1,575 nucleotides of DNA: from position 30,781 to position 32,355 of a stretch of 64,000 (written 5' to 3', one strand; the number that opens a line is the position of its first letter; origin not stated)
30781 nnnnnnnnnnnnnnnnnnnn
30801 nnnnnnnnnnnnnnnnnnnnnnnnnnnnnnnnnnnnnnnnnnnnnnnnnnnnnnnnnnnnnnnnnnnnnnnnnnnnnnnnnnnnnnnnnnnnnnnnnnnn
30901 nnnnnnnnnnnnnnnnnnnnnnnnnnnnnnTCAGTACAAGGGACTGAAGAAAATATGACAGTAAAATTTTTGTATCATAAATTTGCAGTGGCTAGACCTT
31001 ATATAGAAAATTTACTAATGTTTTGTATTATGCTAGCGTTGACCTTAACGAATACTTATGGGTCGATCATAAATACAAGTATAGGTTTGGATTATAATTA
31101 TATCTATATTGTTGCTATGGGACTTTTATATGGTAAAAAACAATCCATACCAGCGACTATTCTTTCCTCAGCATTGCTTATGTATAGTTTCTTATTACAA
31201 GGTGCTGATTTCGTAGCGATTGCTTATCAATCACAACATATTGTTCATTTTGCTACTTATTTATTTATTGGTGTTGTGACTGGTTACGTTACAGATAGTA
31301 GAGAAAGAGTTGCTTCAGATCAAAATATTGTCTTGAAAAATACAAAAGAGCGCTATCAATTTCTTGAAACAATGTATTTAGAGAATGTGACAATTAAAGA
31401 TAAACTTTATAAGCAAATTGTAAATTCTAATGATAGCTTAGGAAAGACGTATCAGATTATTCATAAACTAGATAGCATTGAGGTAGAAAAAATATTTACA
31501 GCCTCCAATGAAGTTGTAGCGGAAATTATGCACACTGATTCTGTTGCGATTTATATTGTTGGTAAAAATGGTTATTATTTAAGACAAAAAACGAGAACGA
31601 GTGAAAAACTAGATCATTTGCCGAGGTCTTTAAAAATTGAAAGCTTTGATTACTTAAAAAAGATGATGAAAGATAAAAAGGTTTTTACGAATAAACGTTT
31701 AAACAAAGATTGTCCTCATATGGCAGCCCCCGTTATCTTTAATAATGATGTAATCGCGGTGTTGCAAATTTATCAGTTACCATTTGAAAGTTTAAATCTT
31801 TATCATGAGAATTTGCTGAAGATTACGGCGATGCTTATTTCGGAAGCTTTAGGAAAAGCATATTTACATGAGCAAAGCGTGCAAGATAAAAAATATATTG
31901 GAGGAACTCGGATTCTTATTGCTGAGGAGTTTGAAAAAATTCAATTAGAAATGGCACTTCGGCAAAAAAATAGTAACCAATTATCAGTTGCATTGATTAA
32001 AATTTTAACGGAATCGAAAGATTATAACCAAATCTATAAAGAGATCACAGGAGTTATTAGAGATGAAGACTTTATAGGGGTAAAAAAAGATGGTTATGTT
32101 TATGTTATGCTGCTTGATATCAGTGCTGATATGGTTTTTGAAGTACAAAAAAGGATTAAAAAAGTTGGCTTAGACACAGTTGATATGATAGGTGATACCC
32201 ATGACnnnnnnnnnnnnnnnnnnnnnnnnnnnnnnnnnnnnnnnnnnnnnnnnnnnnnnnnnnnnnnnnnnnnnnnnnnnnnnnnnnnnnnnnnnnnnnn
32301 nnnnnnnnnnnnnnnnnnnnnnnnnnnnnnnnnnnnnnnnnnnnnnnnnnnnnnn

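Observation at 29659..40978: Riboswitch-controlled Pel-type exopolysaccharide locus remodelled for a diderm Firmicute, lacking PelB/PelC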

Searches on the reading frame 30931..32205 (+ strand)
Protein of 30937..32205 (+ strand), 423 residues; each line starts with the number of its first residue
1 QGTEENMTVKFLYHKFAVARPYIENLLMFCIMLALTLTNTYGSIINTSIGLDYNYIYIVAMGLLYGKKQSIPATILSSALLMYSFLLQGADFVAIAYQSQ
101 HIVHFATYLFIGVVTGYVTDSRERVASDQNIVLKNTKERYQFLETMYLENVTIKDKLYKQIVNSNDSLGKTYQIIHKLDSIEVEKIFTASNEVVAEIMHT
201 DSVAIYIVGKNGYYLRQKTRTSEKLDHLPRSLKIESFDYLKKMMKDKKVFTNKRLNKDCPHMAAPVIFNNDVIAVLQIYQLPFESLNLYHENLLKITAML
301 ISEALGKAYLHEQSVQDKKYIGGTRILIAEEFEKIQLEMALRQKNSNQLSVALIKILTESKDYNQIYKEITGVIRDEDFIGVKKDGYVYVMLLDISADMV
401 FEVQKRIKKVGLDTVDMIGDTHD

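Call 11: search_solved_structures(query=window:30949-32205:+, max_evalue=10, show_alignments=2)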
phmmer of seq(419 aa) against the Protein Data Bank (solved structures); distinct sequences matched with E-value up to 10: 2.
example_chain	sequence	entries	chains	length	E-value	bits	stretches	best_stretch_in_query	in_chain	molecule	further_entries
2ksf_A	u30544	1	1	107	0.82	12.2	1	52-115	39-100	Sensor protein kdpD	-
2mma_A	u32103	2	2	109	1.8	11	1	233-291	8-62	Monothiol glutaredoxin-S14, chloroplastic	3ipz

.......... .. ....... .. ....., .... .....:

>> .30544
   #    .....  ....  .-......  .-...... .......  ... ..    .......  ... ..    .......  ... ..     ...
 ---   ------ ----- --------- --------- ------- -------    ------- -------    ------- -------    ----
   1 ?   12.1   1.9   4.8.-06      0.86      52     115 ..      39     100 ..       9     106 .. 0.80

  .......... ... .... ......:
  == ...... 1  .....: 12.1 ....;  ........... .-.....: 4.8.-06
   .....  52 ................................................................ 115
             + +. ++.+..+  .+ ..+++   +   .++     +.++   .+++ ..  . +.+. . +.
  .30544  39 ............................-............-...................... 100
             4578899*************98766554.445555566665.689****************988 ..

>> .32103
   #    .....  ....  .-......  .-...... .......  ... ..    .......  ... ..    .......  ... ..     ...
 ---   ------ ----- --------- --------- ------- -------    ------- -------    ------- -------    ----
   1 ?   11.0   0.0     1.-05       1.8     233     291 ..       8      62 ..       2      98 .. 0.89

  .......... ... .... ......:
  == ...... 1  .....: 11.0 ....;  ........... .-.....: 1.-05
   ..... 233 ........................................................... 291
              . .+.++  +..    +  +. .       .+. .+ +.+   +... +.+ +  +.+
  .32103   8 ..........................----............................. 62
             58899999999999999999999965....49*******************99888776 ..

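Call 35: find_homologous_proteins(query=window:30949-32205:+, max_evalue=0.001)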
Query seq(419 aa) (419 aa): 26 proteins with E <= 0.001 among 5252 candidates.
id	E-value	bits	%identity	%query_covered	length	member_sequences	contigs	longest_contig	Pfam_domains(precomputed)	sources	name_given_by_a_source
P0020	6.2e-267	903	100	100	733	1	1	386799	PF04321.24,PF16363.12,PF02719.22,PF01073.26,PF07993.19,PF01370.28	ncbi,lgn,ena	-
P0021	2.7e-141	489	56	95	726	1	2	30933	PF04321.24,PF16363.12,PF02719.22,PF01073.26,PF07993.19,PF01370.28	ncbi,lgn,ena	-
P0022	7.6e-134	465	56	94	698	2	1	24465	PF16363.12,PF01073.26,PF01370.28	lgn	-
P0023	1.7e-130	454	51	96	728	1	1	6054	PF04321.24,PF16363.12,PF02719.22,PF01073.26,PF07993.19,PF01370.28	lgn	-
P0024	2.5e-128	447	52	96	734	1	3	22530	PF04321.24,PF16363.12,PF02719.22,PF01073.26,PF01590.33,PF07993.19,PF13492.13,PF01370.28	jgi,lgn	jgi:UDP-glucuronate decarboxylase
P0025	2.3e-127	444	50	97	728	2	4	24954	PF04321.24,PF16363.12,PF02719.22,PF01073.26,PF07993.19,PF01370.28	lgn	-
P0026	5.5e-126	439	51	96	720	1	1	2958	PF04321.24,PF16363.12,PF02719.22,PF01073.26,PF01370.28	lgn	-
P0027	1.2e-124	435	49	97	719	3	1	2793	PF04321.24,PF16363.12,PF02719.22,PF01073.26,PF07993.19,PF13460.13,PF01370.28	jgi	-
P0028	3.6e-124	433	50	96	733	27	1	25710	PF16363.12,PF02719.22,PF01073.26,PF01590.33,PF07993.19,PF13492.13,PF01370.28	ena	-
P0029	1.0e-123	432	50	96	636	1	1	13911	PF16363.12,PF01590.33,PF13492.13,PF01370.28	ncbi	ncbi:MAG: NAD-dependent epimerase/dehydratase family protein, partial [Selenomonadaceae bacterium]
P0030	7.8e-121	422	51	91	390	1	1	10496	PF01590.33,PF13492.13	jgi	-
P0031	1.5e-117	411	50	95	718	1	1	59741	PF16363.12,PF01370.28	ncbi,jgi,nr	ncbi:MAG: NAD-dependent epimerase/dehydratase family protein [Acidaminococcales bacterium]|jgi:nucle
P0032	1.2e-116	408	48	96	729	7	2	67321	PF16363.12,PF02719.22,PF01073.26,PF01590.33,PF07993.19,PF13492.13,PF01370.28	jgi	jgi:UDP-glucuronate decarboxylase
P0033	1.5e-115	405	50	95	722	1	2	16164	PF16363.12,PF01073.26,PF01370.28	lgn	-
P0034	2.5e-111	391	47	95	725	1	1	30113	PF04321.24,PF16363.12,PF02719.22,PF01073.26,PF07993.19,PF13493.12,PF01370.28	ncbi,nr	ncbi:MAG: NAD-dependent epimerase/dehydratase family protein [Sporomusaceae bacterium]|nr:NAD-depend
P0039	8.0e-92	327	41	94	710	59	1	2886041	-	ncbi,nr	ncbi:diguanylate cyclase [Selenomonas sp. oral taxon 126]|nr:diguanylate cyclase [Selenomonas sp. or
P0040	4.1e-91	324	38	95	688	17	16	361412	PF01370.28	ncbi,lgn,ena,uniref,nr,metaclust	ncbi:NAD-dependent epimerase/dehydratase family protein [Anaeromusa acidaminophila]|uniref:NAD-depen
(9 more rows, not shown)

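Call 36: find_encoding_contigs(protein=P0020, flank=10000, max_places=2)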
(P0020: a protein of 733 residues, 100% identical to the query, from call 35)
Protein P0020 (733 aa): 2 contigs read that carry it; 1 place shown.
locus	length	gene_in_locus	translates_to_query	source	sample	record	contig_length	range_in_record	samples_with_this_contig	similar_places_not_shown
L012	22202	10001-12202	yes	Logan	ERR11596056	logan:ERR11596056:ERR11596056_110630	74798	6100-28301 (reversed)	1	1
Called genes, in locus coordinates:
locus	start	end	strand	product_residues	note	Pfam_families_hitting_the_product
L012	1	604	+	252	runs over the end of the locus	PF00977:His_biosynth, PF01207:Dus (faint), PF03060:NMO (faint), PF01180:DHO_dh (faint)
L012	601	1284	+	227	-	PF01502:PRA-CH, PF01503:PRA-PH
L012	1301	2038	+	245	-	PF00881:Nitroreductase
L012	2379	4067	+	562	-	PF08019:EptA_B_N (weak), PF00884:Sulfatase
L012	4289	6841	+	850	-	PF00403:HMA, PF00122:E1-E2_ATPase, PF00702:Hydrolase, PF00403:HMA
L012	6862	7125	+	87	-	PF02583:Trns_repr_metal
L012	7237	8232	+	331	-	PF00710:Asparaginase, PF17763:Asparaginase_C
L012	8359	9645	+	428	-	PF04748:Polysacc_deac_2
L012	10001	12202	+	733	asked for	PF01073:3Beta_HSD, PF01370:Epimerase, PF02719:Polysacc_synt_2, PF04321:RmlD_sub_bind, PF16363:GDP_Man_Dehyd, PF07993:NAD_binding_4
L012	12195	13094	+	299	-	-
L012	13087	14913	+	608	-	PF09960:DUF2194, PF10096:DUF2334 (weak)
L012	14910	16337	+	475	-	PF11997:DUF3492, PF13439:Glyco_transf_4, PF00534:Glycos_transf_1, PF13692:Glyco_trans_1_4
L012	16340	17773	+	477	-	PF16933:PelG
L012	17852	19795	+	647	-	-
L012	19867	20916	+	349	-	PF03537:Glyco_hydro_114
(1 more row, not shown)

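Call 37: find_encoding_contigs(protein=P0021, flank=10000, max_places=2)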
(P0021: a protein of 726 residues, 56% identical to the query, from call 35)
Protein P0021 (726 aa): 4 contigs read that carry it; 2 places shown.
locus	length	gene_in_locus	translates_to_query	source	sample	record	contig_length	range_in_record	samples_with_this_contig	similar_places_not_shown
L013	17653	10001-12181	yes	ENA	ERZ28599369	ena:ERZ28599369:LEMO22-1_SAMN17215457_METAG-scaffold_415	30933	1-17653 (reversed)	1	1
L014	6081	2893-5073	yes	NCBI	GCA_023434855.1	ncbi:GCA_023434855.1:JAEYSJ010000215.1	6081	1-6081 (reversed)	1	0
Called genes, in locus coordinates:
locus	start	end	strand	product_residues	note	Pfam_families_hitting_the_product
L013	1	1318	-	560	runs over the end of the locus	PF03109:ABC1, PF27536:UbiB_helical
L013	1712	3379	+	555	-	PF00989:PAS, PF13426:PAS_9, PF00989:PAS, PF13426:PAS_9, PF00989:PAS, PF08448:PAS_4, PF13426:PAS_9, PF08447:PAS_3, +5 more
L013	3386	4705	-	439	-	PF00501:AMP-binding, PF13193:AMP-binding_C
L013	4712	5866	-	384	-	PF00108:Thiolase_N, PF00109:ketoacyl-synt, PF02803:Thiolase_C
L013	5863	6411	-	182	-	PF02632:BioY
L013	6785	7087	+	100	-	PF12732:YtxH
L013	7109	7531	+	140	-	-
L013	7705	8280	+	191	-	PF02525:Flavodoxin_2 (weak), PF03358:FMN_red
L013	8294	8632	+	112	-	PF00581:Rhodanese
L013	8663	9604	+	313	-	-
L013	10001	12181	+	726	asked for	PF01073:3Beta_HSD, PF01370:Epimerase, PF02719:Polysacc_synt_2, PF04321:RmlD_sub_bind, PF16363:GDP_Man_Dehyd, PF07993:NAD_binding_4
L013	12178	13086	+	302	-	-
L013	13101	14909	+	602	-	-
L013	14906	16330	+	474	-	PF11997:DUF3492, PF13439:Glyco_transf_4, PF13579:Glyco_trans_4_4 (weak), PF00534:Glycos_transf_1, PF13692:Glyco_trans_1_4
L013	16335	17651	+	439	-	?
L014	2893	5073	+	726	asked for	PF01073:3Beta_HSD, PF01370:Epimerase, PF02719:Polysacc_synt_2, PF04321:RmlD_sub_bind, PF16363:GDP_Man_Dehyd, PF07993:NAD_binding_4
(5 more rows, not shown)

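Call 38: find_encoding_contigs(protein=P0039, flank=10000, max_places=2)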
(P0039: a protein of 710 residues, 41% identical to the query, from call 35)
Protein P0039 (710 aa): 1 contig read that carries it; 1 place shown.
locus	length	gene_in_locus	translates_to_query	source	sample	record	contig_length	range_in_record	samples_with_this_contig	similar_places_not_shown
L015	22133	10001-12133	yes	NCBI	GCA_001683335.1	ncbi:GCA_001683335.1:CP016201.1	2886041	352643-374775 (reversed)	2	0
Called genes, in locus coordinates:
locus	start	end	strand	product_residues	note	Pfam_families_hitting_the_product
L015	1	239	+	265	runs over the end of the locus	PF02634:FdhD-NarQ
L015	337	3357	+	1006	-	PF04879:Molybdop_Fe4S4, PF00384:Molybdopterin, PF01568:Molydop_binding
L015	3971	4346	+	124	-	PF24859:FdhE_central, PF24860:FdhE_C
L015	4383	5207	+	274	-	PF00037:Fer4 (faint), PF12837:Fer4_6 (faint), PF13237:Fer4_10 (faint), PF12838:Fer4_7, PF13187:Fer4_9 (weak), PF13247:Fer4_11, PF12838:Fer4_7, PF12797:Fer4_2 (weak)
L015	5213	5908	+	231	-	PF01292:Ni_hydr_CYTB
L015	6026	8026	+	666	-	PF03717:PBP_dimer, PF00905:Transpeptidase, PF03793:PASTA (weak)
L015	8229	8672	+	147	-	PF03610:EIIA-man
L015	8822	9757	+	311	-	PF00291:PALP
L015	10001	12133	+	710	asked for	-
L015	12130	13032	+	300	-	-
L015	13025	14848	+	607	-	PF09960:DUF2194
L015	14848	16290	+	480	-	PF11997:DUF3492, PF13439:Glyco_transf_4, PF13579:Glyco_trans_4_4 (weak), PF00534:Glycos_transf_1, PF13692:Glyco_trans_1_4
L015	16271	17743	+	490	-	PF16933:PelG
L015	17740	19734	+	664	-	-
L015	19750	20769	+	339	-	PF03537:Glyco_hydro_114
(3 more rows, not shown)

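Call 40: find_encoding_contigs(protein=P0040, flank=10000, max_places=2)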
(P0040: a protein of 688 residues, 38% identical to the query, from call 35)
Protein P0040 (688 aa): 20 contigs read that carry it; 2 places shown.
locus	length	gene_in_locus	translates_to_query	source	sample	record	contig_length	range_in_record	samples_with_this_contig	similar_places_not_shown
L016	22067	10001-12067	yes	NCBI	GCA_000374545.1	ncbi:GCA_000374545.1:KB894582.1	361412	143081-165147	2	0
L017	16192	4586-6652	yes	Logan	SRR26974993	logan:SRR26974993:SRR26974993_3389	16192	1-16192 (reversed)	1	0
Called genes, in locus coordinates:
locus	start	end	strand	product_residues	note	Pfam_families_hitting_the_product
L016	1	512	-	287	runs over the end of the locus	PF13191:AAA_16 (weak), PF00005:ABC_tran, PF13304:AAA_21 (faint), PF02463:SMC_N (weak)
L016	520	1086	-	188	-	PF17099:TrpP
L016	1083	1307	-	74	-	-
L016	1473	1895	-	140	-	PF14539:DUF4442 (weak), PF13622:4HBT_3, PF20789:4HBT_3C (weak), PF03061:4HBT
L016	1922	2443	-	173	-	-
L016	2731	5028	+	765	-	PF07719:TPR_2 (faint), PF13428:TPR_14 (faint), PF13432:TPR_16 (faint), PF13181:TPR_8 (faint)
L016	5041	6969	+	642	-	PF01522:Polysacc_deac_1, PF14883:GHL13, PF02638:GHL10 (weak)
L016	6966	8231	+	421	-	PF13506:Glyco_transf_21, PF00535:Glycos_transf_2, PF10111:Glyco_tranf_2_2, PF13641:Glyco_tranf_2_3, PF13632:Glyco_trans_2_3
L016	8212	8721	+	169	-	PF13994:PgaD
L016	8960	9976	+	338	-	PF03537:Glyco_hydro_114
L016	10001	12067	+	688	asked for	PF01370:Epimerase (weak)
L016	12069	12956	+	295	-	-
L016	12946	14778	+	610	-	PF09960:DUF2194, PF10096:DUF2334 (faint)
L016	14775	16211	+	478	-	PF11997:DUF3492, PF13439:Glyco_transf_4, PF13579:Glyco_trans_4_4 (weak), PF00534:Glycos_transf_1, PF13692:Glyco_trans_1_4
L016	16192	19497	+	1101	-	PF16933:PelG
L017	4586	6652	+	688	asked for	PF01370:Epimerase (weak)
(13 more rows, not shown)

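Call 41: find_encoding_contigs(protein=P0031, flank=10000, max_places=2)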
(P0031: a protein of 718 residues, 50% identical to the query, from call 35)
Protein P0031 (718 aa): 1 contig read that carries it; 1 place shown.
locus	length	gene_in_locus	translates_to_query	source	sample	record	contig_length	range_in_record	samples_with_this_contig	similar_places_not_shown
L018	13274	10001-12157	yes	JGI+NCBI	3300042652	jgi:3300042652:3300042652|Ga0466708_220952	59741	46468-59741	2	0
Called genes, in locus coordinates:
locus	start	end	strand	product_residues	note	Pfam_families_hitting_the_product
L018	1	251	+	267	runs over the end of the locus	PF06176:WaaY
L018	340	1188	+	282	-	PF00288:GHMP_kinases_N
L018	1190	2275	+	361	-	PF00155:Aminotran_1_2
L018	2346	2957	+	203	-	PF00300:His_Phos_1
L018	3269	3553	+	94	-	PF13451:zf_Tbcl, PF23477:zf_Tbcl_2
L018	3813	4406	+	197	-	PF02632:BioY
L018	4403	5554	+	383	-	PF00108:Thiolase_N, PF02803:Thiolase_C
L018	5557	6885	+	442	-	PF00501:AMP-binding, PF13193:AMP-binding_C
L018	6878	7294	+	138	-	-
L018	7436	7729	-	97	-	-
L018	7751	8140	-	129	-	PF01420:Methylase_S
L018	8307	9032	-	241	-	-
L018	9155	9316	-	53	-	PF13310:Virulence_RhuM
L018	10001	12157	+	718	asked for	PF01370:Epimerase, PF16363:GDP_Man_Dehyd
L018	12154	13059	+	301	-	-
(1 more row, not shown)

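Call 62: search_solved_structures(query=A5, max_evalue=10, show_alignments=2)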
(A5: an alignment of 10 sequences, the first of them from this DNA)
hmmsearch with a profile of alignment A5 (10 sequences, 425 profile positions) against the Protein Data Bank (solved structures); distinct sequences matched with E-value up to 10: 2.
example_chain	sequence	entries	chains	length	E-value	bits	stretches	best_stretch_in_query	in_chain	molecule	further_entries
6bhn_A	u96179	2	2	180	1.5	10.7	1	183-214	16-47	Methyl-accepting chemotaxis sensory transducer with phytochrome sensor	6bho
2ksf_A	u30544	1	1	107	1.7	10.6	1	56-122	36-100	Sensor protein kdpD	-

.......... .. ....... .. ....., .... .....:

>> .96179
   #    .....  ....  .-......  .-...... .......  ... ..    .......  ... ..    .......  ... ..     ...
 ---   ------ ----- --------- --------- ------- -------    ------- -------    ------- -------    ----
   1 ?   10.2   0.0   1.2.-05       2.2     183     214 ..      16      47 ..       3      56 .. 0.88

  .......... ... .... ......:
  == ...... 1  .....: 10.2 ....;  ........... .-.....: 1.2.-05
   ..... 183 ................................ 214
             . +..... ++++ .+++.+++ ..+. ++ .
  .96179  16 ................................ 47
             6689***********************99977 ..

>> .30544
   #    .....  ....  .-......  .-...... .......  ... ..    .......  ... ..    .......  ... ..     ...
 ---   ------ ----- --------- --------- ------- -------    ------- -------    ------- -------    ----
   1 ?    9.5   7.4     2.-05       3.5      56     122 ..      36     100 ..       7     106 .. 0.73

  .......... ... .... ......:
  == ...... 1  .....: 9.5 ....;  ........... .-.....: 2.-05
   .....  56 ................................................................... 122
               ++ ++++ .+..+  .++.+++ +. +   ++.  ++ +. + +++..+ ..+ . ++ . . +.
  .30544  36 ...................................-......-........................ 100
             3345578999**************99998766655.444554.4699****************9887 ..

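Call 63: find_related_loci(query=A5, collection=metagenome_contigs, flank=10000)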
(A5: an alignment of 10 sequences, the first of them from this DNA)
Query A5 (425 aa) in metagenome_contigs; peptide patterns used: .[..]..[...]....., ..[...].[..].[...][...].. (x = any residue, [..] = any of these).
418 stretches matched a pattern; 73 encode a relative of the query (tblastn E <= 1e-3); 72 distinct loci.
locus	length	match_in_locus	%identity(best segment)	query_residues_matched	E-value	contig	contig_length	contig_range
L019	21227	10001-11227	61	18-425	1e-170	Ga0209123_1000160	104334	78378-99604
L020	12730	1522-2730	52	15-416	6e-137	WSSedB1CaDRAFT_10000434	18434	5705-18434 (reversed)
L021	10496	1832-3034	50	23-425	5e-133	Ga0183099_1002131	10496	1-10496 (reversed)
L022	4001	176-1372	48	22-422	3e-126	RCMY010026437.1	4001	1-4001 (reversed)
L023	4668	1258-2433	41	23-416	4e-106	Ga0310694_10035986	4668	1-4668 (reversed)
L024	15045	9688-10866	42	23-417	3e-104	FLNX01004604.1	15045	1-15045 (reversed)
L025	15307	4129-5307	42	23-417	3e-104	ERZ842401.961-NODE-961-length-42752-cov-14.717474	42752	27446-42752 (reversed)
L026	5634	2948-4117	41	23-414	3e-104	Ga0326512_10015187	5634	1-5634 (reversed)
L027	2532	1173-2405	40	2-417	2e-106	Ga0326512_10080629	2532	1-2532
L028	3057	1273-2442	41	23-414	9e-105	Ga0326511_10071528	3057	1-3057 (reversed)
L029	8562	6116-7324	42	12-417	8e-102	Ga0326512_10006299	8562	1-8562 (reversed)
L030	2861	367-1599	40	2-417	3e-105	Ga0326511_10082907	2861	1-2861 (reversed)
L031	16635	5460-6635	41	23-416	1e-101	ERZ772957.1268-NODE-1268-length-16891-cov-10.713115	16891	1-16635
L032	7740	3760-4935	41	23-416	2e-100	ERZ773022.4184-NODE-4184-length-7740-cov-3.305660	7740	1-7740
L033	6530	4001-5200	41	14-417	2e-100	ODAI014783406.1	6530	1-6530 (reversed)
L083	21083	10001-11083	27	18-383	8e-42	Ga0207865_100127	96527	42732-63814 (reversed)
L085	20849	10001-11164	28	23-414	4e-40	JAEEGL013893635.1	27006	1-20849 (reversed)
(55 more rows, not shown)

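Call 80: search_protein_families(library=ncbifam, proteins=[window:30937-32205:+], max_evalue=10)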
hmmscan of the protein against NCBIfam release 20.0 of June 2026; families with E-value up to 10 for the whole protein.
window:30937-32205:+ (423 aa): 2 families
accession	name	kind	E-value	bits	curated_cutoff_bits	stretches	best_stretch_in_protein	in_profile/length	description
TIGR02010.1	IscR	equivalog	0.065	13.1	207.55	1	130-195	25-88/135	Fe-S cluster assembly transcriptional regulator IscR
NF037962.1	arsenic_eff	subfamily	0.073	12.4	100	1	96-208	88-185/287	arsenic efflux protein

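Call 81: search_protein_families(library=pfam, proteins=[window:30937-32205:+], max_evalue=10)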
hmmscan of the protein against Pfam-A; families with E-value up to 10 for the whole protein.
window:30937-32205:+ (423 aa): 3 families
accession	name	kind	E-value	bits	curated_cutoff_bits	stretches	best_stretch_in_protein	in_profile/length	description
PF13493.11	DUF4118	-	0.00073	19.7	28.4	1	31-124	12-99/107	Domain of unknown function (DUF4118)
PF01590.32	GAF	-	0.0024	18.8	22.4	1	184-305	3-133/133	GAF domain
PF13185.12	GAF_2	-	0.15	12.7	28.6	1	258-305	88-135/136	GAF domain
